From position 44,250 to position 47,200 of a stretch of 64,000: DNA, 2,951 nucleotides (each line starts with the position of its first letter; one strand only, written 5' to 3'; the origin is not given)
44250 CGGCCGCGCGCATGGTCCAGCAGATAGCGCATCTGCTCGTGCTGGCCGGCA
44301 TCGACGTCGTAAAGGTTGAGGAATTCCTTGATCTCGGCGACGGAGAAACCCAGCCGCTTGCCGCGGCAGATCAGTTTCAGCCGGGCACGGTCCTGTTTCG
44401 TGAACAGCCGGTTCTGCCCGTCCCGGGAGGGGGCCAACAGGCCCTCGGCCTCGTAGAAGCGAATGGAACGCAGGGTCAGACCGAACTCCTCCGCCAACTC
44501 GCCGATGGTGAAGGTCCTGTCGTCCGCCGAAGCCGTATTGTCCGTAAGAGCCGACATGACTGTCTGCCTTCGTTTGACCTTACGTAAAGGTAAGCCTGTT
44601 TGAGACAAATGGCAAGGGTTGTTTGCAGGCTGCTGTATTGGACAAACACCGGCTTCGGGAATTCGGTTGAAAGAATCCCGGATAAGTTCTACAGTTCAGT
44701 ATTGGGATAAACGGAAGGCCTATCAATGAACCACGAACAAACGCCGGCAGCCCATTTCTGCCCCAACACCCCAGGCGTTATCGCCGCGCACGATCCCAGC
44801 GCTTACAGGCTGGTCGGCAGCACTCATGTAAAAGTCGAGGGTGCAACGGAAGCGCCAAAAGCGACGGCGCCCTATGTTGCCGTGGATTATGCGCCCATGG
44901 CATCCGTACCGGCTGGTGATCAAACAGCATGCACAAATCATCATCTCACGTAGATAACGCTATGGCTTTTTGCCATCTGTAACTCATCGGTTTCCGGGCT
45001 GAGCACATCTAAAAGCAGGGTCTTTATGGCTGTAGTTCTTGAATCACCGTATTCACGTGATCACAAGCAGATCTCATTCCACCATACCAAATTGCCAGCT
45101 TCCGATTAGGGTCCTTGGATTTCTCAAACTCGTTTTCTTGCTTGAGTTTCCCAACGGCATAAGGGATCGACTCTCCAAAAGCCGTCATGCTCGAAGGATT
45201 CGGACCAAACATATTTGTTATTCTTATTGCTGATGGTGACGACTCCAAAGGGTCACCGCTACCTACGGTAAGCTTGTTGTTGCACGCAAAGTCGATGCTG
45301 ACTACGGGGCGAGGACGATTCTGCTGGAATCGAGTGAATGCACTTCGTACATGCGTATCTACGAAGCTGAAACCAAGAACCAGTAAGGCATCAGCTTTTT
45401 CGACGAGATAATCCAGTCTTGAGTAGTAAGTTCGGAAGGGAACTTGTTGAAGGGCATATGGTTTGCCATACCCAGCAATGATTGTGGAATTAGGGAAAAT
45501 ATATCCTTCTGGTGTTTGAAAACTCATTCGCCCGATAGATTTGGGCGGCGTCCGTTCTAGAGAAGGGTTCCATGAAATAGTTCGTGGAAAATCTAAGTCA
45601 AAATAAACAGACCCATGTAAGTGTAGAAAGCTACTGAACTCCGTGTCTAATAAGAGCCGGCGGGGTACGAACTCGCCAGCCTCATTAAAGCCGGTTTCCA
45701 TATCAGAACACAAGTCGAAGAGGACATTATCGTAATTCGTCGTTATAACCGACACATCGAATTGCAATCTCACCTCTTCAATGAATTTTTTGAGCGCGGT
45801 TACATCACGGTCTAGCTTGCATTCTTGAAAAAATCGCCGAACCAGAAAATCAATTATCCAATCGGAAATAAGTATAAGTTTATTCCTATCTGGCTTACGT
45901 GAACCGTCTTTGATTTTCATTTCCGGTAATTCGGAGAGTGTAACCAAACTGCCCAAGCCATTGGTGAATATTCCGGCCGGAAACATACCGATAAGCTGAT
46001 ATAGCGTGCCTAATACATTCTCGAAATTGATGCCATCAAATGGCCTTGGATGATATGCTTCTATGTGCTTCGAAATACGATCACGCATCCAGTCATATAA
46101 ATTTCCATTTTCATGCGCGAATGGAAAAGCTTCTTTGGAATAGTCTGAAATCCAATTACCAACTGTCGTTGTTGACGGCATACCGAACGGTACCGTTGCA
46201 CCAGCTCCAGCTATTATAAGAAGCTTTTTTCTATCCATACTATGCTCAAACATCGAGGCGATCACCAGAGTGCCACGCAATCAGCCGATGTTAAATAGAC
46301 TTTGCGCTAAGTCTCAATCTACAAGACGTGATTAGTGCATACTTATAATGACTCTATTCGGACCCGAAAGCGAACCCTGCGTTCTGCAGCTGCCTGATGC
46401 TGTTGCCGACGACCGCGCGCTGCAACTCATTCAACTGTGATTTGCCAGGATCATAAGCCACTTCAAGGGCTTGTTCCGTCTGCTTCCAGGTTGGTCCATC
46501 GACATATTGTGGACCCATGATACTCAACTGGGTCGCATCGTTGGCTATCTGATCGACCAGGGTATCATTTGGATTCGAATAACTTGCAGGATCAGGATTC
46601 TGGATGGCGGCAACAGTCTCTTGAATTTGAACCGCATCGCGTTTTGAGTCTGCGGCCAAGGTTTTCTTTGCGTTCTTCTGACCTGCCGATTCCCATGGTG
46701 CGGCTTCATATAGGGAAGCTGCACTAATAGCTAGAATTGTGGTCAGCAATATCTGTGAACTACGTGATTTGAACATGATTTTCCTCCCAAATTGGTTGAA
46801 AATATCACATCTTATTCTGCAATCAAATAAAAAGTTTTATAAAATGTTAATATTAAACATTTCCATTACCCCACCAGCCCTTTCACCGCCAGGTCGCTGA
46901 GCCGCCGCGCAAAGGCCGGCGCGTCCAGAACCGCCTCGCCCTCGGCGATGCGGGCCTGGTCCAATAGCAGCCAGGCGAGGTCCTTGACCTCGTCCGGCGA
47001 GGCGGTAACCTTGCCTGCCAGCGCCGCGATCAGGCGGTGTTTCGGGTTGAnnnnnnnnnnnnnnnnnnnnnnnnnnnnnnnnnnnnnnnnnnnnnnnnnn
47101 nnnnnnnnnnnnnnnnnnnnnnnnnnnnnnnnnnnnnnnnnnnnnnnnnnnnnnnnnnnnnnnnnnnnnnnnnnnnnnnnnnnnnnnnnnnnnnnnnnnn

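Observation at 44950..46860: AT-rich island between the beta-oxidation operon and htpG carrying a stand-alone SIR2_2-family gene plus a secreted protein: candidate anti-phage NADase locus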

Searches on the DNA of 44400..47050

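Call 36: search_rna_families(source=window, start=44400, end=47050, threshold=evalue, max_evalue=1)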
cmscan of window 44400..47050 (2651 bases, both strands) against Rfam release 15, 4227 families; matches with E-value up to 1: 0.
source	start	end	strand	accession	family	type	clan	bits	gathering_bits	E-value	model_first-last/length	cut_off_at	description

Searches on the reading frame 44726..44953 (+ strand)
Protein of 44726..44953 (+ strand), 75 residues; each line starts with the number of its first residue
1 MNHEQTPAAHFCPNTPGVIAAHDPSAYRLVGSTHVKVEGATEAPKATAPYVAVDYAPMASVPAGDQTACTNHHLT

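Call 55: search_protein_families(library=pfam, proteins=[window:44726-44953:+], max_evalue=0.01)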
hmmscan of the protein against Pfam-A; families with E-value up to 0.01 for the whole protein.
window:44726-44953:+ (75 aa): 0 families

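Call 67: list_cluster_members(proteins=[window:44726-44953:+, window:44723-44944:-, P0001, P0082, P0083])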
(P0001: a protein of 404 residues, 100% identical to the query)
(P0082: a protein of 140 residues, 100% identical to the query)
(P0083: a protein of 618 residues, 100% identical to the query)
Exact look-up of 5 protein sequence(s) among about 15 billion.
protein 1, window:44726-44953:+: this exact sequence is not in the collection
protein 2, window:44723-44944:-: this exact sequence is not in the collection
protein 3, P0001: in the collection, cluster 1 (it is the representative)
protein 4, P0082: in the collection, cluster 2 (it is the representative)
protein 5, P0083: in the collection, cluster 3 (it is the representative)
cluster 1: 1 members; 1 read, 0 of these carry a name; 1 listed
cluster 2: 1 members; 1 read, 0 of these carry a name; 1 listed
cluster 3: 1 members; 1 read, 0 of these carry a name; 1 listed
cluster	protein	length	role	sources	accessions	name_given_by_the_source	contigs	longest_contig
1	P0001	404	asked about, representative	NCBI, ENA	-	-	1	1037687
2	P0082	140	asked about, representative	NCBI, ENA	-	-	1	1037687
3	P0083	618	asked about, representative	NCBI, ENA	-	-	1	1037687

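Call 79: search_protein_families(library=phrogs, proteins=[window:44726-44953:+], max_evalue=0.01)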
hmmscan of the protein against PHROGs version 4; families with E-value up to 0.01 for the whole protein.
window:44726-44953:+ (75 aa): 0 families
